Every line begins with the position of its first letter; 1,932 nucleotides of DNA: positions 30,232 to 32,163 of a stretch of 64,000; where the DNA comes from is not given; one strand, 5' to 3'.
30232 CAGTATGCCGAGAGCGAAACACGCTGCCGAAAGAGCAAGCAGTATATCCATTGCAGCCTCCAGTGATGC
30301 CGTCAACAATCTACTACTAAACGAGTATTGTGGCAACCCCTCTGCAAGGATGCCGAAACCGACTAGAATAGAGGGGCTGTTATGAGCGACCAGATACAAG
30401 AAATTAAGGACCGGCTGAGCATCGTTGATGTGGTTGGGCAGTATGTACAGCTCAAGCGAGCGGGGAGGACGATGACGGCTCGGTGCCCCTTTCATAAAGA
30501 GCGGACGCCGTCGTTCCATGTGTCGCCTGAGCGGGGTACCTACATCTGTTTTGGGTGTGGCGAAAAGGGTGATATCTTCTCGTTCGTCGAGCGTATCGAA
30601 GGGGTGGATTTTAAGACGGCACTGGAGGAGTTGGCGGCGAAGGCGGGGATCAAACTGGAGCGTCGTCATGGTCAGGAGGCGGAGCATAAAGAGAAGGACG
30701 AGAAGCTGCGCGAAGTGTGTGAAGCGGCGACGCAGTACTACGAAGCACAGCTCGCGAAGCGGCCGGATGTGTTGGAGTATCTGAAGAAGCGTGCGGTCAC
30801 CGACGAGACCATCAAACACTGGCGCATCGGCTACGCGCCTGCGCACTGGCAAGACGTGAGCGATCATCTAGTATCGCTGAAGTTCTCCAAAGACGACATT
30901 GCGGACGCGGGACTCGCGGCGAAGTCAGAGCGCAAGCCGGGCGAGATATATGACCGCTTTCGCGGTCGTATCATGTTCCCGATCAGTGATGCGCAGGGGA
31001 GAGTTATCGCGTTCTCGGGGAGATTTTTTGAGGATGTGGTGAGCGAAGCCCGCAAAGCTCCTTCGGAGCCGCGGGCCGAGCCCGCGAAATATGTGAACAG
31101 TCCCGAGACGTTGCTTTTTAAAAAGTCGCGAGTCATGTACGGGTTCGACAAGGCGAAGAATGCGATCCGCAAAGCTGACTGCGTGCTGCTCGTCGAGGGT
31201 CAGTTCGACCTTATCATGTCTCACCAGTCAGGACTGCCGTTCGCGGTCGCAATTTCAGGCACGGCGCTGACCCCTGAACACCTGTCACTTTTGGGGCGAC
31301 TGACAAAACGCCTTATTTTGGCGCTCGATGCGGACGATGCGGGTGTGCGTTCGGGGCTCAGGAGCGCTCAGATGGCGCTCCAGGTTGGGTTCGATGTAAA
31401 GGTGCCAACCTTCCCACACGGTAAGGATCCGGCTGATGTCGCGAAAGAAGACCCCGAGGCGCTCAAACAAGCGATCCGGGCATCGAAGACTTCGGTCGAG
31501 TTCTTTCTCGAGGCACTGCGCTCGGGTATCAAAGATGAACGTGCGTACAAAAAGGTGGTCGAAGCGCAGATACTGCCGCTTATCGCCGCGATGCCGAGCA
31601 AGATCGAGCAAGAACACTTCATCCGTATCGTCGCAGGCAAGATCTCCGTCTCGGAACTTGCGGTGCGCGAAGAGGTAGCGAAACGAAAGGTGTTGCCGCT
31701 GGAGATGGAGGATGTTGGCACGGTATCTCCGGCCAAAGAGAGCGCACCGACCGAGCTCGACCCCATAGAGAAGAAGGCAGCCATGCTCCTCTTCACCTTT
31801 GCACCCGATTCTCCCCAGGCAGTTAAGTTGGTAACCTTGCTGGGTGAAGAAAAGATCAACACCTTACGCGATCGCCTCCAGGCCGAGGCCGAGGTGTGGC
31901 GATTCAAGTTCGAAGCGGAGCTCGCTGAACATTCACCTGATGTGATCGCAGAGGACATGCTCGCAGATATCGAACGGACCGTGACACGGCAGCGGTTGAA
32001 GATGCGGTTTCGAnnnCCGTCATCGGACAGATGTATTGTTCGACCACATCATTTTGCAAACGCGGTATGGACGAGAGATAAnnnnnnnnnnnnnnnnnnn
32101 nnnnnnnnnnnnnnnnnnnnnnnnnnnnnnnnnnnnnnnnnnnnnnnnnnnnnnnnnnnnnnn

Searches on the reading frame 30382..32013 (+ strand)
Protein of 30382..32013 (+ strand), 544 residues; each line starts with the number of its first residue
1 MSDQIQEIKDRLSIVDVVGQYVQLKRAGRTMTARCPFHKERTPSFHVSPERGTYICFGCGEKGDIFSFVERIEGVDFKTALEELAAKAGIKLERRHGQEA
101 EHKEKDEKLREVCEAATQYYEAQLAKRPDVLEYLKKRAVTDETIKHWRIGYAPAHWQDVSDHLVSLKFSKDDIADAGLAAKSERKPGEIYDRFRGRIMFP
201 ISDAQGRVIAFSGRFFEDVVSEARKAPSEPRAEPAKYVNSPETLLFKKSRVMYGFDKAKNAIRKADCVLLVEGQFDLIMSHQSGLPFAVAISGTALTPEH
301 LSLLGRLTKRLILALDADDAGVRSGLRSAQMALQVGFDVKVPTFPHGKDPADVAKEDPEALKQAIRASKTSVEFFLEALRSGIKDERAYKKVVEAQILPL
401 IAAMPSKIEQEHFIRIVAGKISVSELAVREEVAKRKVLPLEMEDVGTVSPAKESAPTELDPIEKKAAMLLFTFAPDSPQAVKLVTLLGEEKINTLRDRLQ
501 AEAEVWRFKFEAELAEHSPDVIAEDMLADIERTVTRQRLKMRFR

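Call 56: search_protein_families(library=pfam, proteins=[window:30382-32013:+], max_evalue=0.001)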
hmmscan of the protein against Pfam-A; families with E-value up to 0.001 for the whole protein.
window:30382-32013:+ (544 aa): 6 families
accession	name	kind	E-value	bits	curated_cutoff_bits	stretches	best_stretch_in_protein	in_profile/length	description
PF08275.17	DNAG_N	-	1.4e-38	132.3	26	1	119-259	1-128/128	DNA primase catalytic core, N-terminal domain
PF01807.25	Zn_ribbon_DnaG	-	2.3e-34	117.6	24.9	1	3-95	4-96/98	CHC2 zinc finger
PF13155.12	Toprim_2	-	7.4e-15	55.5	22.1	1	270-353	2-87/88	Toprim-like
PF13662.12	Toprim_4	-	4.2e-12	46.6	25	1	267-340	2-82/85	Toprim domain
PF01751.28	Toprim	-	9.8e-06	26.1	23.1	1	268-329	2-77/96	Toprim domain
PF10410.14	DnaB_bind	-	9e-05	23.1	20.6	1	396-425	26-55/56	DnaB-helicase binding domain of primase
